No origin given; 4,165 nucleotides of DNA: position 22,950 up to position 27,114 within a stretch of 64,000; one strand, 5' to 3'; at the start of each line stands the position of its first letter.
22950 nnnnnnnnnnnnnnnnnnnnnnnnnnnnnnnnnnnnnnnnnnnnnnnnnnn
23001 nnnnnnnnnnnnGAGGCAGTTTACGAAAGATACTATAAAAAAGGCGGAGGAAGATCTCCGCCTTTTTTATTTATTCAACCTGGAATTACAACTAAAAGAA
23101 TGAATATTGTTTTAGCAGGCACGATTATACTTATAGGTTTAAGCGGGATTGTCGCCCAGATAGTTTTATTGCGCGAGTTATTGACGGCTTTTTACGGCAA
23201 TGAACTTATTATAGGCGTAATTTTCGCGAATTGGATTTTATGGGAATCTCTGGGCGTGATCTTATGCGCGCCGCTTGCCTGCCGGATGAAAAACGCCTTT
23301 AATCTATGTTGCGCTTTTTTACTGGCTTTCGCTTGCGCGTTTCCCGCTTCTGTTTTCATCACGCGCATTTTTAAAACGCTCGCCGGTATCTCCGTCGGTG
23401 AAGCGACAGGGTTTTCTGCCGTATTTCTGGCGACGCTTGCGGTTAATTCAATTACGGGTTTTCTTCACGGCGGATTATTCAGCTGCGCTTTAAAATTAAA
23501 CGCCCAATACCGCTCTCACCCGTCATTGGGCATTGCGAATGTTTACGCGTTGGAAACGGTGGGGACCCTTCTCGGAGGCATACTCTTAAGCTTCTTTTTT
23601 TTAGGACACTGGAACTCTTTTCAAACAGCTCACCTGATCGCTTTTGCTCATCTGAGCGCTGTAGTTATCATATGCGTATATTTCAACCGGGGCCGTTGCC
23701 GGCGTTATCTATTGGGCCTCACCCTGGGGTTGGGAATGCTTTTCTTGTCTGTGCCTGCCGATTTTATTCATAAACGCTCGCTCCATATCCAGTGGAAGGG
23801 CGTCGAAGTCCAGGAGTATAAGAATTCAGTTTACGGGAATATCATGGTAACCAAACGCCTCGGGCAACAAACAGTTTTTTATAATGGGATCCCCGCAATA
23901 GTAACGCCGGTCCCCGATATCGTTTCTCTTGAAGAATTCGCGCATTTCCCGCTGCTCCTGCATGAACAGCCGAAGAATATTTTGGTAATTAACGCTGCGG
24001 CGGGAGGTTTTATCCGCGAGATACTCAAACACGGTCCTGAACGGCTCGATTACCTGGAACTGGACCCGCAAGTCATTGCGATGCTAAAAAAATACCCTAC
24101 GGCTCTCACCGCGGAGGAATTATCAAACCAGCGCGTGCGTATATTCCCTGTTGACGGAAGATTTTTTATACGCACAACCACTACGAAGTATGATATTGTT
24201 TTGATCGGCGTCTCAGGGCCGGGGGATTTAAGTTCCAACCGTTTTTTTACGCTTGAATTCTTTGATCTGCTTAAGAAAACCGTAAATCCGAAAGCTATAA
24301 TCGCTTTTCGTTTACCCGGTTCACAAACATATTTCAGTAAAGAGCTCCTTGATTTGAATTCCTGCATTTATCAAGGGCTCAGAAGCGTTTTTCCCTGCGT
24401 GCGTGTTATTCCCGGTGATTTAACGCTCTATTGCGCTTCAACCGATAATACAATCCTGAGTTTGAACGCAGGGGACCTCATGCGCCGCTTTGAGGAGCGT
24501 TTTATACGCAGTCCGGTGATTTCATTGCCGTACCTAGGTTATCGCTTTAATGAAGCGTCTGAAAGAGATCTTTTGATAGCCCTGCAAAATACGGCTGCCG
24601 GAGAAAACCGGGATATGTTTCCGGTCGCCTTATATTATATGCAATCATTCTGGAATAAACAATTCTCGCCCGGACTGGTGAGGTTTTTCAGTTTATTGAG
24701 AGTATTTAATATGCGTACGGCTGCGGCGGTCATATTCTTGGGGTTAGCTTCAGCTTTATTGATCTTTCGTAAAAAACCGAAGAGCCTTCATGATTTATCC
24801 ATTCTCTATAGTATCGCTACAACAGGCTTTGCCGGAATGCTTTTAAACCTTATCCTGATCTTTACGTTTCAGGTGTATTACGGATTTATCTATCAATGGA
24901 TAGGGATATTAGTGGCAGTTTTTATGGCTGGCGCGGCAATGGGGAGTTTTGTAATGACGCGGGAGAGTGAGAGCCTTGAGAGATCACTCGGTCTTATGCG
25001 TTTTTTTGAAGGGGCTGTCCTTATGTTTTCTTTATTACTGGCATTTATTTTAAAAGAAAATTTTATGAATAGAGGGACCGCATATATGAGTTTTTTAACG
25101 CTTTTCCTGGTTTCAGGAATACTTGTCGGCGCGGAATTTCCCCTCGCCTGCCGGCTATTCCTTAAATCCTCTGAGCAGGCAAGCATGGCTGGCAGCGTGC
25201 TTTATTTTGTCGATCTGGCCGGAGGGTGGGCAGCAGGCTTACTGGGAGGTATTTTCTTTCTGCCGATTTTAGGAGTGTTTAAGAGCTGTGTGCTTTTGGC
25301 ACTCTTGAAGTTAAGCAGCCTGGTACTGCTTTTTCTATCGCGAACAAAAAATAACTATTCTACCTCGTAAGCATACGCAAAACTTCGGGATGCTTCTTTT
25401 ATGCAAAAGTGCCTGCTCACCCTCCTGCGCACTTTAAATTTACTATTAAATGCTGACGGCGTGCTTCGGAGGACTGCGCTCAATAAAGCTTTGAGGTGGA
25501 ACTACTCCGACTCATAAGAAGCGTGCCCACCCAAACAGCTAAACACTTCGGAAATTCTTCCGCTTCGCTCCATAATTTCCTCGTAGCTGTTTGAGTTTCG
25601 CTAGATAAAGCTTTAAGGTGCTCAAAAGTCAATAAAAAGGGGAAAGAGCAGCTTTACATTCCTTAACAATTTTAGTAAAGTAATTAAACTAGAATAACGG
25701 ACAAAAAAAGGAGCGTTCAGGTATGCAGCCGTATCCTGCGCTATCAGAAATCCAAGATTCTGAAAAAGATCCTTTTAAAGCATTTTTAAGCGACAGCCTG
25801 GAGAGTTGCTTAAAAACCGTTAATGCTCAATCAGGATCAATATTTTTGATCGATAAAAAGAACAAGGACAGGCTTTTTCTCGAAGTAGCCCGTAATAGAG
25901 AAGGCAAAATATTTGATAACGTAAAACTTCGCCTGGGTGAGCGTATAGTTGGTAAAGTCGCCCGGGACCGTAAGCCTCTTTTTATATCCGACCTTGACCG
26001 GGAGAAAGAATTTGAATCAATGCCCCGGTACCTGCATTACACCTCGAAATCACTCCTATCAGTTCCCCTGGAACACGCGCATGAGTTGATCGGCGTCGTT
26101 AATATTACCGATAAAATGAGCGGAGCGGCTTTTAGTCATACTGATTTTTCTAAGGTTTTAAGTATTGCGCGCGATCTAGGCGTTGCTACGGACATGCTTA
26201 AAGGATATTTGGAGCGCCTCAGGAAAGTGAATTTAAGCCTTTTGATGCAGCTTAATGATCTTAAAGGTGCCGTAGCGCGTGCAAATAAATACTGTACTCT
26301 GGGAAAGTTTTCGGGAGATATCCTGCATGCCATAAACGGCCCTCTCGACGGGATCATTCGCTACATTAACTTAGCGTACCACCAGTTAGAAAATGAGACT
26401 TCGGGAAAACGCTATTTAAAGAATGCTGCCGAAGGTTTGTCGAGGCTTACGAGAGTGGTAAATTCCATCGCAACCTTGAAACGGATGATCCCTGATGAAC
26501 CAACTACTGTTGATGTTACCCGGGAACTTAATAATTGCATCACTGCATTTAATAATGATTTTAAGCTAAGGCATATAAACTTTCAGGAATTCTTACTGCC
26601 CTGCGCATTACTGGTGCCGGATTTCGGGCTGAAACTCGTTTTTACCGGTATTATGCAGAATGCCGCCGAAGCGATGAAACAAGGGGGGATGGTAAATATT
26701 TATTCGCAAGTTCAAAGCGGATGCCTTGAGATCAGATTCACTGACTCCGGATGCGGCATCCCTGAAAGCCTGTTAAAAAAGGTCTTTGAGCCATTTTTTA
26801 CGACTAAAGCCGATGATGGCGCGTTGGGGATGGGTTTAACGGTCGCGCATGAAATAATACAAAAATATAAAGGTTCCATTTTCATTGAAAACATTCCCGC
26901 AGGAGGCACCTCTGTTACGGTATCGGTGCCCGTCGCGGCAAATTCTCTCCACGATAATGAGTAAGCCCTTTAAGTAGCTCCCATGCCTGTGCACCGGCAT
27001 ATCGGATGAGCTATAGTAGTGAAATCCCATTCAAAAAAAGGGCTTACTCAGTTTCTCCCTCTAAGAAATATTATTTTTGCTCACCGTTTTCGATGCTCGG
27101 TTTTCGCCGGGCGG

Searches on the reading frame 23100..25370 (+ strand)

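Call 65: search_protein_families(library=pfam, proteins=[window:23100-25370:+], max_evalue=0.001)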
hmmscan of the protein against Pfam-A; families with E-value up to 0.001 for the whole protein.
window:23100-25370:+ (756 aa): 1 family
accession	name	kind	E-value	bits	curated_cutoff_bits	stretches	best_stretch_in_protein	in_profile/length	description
PF01564.23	Spermine_synth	-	6.5e-22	78.4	22.9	1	278-407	6-133/186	Spermine/spermidine synthase domain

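Call 66: search_protein_families(library=ncbifam, proteins=[window:23100-25370:+], max_evalue=0.00001)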
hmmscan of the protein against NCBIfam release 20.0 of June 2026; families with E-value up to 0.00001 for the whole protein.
window:23100-25370:+ (756 aa): 6 families
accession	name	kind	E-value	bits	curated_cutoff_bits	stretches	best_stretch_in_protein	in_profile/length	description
NF002956.0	PRK03612.1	equivalog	3.1e-37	128.2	472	2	3-403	20-415/522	polyamine aminopropyltransferase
NF002010.0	PRK00811.1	equivalog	2.7e-24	85.9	260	1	273-448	61-231/287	polyamine aminopropyltransferase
TIGR00417.1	speE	equivalog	5.7e-24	84.8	249.55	1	268-438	50-218/271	spermidine synthase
NF037959.1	MFS_SpdSyn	subfamily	8.7e-08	31.3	40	0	36-436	28-411/480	fused MFS/spermidine synthase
NF003380.0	PRK04457.1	equivalog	1.2e-06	27.8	304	1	285-419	64-194/265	polyamine aminopropyltransferase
NF002435.0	PRK01581.1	equivalog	1.7e-06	27.4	537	1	290-396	150-259/374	polyamine aminopropyltransferase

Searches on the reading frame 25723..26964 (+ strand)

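Call 65: search_protein_families(library=pfam, proteins=[window:25723-26964:+], max_evalue=0.001)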
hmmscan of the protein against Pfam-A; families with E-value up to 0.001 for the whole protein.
window:25723-26964:+ (413 aa): 5 families
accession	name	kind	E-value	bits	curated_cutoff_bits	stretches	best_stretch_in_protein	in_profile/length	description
PF02518.31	HATPase_c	-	2.2e-18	67.1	26.4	1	303-405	6-110/111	Histidine kinase-, DNA gyrase B-, and HSP90-like ATPase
PF13185.12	GAF_2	-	6.3e-10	39.8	28.6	1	20-155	6-134/136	GAF domain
PF01590.32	GAF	-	1.7e-08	35.5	22.4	1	22-155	6-132/133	GAF domain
PF14501.12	HATPase_c_5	-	0.00041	20.7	22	0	304-390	7-90/102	GHKL domain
PF00512.31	HisKA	-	0.00052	20.4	26.9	0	193-254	2-62/66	His Kinase A (phospho-acceptor) domain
